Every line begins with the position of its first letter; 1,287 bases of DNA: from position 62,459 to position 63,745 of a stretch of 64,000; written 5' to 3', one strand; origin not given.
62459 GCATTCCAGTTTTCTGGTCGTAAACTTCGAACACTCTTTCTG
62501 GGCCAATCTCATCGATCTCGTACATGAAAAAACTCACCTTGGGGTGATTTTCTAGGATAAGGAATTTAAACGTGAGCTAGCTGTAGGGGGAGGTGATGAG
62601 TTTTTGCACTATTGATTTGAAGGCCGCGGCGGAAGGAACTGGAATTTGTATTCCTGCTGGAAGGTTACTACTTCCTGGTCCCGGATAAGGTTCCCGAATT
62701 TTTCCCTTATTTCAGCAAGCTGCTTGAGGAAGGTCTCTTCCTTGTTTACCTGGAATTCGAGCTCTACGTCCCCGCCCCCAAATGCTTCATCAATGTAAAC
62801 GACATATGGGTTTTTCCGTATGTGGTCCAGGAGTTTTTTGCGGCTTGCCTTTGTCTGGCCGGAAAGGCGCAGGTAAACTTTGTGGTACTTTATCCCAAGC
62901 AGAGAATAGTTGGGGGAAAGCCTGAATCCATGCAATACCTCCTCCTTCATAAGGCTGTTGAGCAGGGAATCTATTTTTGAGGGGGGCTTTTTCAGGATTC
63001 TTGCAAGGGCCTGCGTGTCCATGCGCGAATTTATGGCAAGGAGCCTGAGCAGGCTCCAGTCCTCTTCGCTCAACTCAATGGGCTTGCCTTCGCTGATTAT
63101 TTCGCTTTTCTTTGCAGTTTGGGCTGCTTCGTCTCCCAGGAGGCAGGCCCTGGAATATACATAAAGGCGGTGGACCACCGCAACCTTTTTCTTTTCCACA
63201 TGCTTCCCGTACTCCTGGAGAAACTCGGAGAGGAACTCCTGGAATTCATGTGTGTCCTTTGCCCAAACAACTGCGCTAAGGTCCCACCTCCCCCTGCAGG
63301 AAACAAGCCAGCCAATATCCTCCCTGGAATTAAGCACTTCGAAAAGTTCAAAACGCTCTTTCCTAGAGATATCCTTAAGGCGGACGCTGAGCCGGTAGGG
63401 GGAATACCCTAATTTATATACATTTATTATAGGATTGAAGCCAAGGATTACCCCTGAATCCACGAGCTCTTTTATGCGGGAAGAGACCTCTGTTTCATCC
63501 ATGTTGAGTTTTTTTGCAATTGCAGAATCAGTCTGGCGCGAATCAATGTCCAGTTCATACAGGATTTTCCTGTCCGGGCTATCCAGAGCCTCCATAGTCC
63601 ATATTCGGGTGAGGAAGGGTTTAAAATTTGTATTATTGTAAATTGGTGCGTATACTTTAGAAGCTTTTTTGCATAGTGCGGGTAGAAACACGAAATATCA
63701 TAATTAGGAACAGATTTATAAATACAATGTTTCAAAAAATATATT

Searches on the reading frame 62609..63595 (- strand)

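Call 80: search_protein_families(library=pfam, proteins=[window:62609-63595:-], max_evalue=1)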
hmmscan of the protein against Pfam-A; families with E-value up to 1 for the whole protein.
window:62609-63595:- (328 aa): 17 families
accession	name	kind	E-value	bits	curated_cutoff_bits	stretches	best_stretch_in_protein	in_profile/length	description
PF13404.12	HTH_AsnC-type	-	9.2e-12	45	27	2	4-44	1-41/42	AsnC-type helix-turn-helix domain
PF13412.12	HTH_24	-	5.6e-11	42.3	21.9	1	5-50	2-47/48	Winged helix-turn-helix DNA-binding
PF01978.25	TrmB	-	2.9e-05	24.3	25.6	1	174-219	5-50/68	Sugar-specific transcriptional regulator TrmB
PF25212.1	HVO_A0114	-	3.6e-05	23.9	27.6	1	175-221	20-66/84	HVO_A0114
PF01037.27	AsnC_trans_reg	-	4.9e-05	23.6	25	1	90-127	20-57/73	Lrp/AsnC ligand binding domain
PF22451.2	NirdL-like_HTH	-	0.00053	20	27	1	25-50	21-46/47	Siroheme decarboxylase NirDL-like HTH domain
PF01047.28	MarR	-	0.0013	19.1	24.6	1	10-50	7-47/59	MarR family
PF02002.24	TFIIE_alpha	-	0.0097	16.2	22.9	1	10-50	17-57/105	TFIIE alpha subunit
PF12802.13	MarR_2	-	0.014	16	27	0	24-50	24-50/61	MarR family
PF14394.12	DUF4423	-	0.017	15.4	30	0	20-50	36-66/165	Domain of unknown function (DUF4423)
PF01022.26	HTH_5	-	0.018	15.4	22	0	182-219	7-43/47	Bacterial regulatory protein, arsR family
PF13730.12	HTH_36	-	0.035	14.3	25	1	25-48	30-53/55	Helix-turn-helix domain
PF12840.13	HTH_20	-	0.048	14.1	27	1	11-50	9-48/51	Helix-turn-helix domain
PF21984.2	DnaD_N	-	0.12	13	27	0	22-50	37-65/101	DnaD N-terminal domain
PF24034.1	DUF7343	-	0.14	12.5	27.6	0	22-51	20-49/62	Domain of unknown function (DUF7343)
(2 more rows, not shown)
